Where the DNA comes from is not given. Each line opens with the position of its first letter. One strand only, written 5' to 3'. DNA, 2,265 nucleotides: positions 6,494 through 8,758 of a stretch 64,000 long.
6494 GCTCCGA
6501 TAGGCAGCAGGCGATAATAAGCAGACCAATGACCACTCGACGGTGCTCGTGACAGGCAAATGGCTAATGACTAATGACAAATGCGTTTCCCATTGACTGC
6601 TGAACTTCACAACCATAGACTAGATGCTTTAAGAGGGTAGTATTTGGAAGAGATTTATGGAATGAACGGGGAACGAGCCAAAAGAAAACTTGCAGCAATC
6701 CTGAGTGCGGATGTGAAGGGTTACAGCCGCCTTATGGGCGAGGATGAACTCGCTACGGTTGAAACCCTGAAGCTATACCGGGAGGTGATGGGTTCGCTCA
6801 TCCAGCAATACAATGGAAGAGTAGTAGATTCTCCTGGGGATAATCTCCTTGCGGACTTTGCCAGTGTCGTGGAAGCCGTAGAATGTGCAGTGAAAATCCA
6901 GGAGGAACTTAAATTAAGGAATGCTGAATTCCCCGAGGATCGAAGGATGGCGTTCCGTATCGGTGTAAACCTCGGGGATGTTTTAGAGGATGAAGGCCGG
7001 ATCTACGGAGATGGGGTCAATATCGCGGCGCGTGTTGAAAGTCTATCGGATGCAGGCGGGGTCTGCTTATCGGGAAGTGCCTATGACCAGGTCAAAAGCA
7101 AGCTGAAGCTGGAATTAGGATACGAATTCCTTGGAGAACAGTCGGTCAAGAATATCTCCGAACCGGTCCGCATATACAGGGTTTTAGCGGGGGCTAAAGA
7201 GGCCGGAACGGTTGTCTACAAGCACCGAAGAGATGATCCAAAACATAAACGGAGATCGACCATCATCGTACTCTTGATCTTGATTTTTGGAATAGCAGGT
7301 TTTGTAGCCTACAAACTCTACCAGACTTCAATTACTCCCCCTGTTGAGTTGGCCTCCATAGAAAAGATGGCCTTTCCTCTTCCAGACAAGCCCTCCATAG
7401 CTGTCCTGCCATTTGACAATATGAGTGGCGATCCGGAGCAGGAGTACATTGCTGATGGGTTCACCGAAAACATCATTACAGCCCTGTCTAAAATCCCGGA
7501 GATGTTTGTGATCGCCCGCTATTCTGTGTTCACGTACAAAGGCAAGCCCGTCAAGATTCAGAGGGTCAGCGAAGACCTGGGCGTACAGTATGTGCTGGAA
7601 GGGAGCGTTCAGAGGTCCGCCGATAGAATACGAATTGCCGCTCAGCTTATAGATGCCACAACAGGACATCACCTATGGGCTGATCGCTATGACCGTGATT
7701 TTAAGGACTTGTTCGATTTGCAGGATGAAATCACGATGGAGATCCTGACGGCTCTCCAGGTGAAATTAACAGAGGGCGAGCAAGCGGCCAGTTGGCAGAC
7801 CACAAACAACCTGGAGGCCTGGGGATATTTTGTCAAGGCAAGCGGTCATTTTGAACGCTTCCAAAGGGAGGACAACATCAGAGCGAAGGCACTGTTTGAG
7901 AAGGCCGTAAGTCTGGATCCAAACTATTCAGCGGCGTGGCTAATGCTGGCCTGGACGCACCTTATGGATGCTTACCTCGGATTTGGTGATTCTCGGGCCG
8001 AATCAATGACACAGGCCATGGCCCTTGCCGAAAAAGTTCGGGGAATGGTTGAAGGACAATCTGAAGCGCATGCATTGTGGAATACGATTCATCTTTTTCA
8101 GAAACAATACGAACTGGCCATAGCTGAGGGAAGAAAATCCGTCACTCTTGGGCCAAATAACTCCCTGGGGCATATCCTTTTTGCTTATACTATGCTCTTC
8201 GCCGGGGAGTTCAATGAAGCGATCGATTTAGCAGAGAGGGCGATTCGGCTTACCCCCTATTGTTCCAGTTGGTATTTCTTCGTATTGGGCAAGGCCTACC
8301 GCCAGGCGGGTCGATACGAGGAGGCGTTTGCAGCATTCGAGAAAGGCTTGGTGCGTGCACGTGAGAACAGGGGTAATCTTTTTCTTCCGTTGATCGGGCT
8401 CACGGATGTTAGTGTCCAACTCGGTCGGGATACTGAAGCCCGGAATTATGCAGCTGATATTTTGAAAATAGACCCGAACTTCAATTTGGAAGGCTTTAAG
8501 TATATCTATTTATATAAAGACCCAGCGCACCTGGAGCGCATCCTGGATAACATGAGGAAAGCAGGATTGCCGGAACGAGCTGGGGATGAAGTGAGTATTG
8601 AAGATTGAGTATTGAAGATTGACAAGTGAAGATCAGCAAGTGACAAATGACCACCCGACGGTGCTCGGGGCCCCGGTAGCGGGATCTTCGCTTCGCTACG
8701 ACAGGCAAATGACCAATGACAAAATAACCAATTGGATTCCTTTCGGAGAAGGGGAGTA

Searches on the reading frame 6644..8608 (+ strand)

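Call 66: search_protein_families(library=pfam, proteins=[window:6644-8608:+], max_evalue=0.00001)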
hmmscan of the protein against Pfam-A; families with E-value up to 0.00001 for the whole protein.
window:6644-8608:+ (654 aa): 10 families
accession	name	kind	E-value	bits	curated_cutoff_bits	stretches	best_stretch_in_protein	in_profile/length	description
PF07719.23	TPR_2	-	1.9e-15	56.1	27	0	544-572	3-31/34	Tetratricopeptide repeat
PF13428.12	TPR_14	-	4.4e-14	52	23.5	0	547-575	6-34/44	Tetratricopeptide repeat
PF13431.12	TPR_17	-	7.4e-12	45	24.4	0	417-441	1-25/34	Tetratricopeptide repeat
PF13181.12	TPR_8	-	1.1e-11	44.3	25.7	0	545-569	4-28/34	Tetratricopeptide repeat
PF14559.12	TPR_19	-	1.2e-11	45.2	25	0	407-440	3-36/68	Tetratricopeptide repeat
PF13424.12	TPR_12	-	8.6e-09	35.9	30.1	0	515-569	11-72/77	Tetratricopeptide repeat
PF00515.34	TPR_1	-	1.4e-08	34.6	27.8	0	545-571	4-30/34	Tetratricopeptide repeat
PF13432.12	TPR_16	-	1.9e-08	35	32.7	0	518-569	8-58/65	Tetratricopeptide repeat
PF00211.25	Guanylate_cyc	-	4.9e-08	33.2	21.9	1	17-168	9-170/183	Adenylate and Guanylate cyclase catalytic domain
PF12895.13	ANAPC3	-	7e-06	26.7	27.2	0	456-532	6-81/82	Anaphase-promoting complex, cyclosome, subunit 3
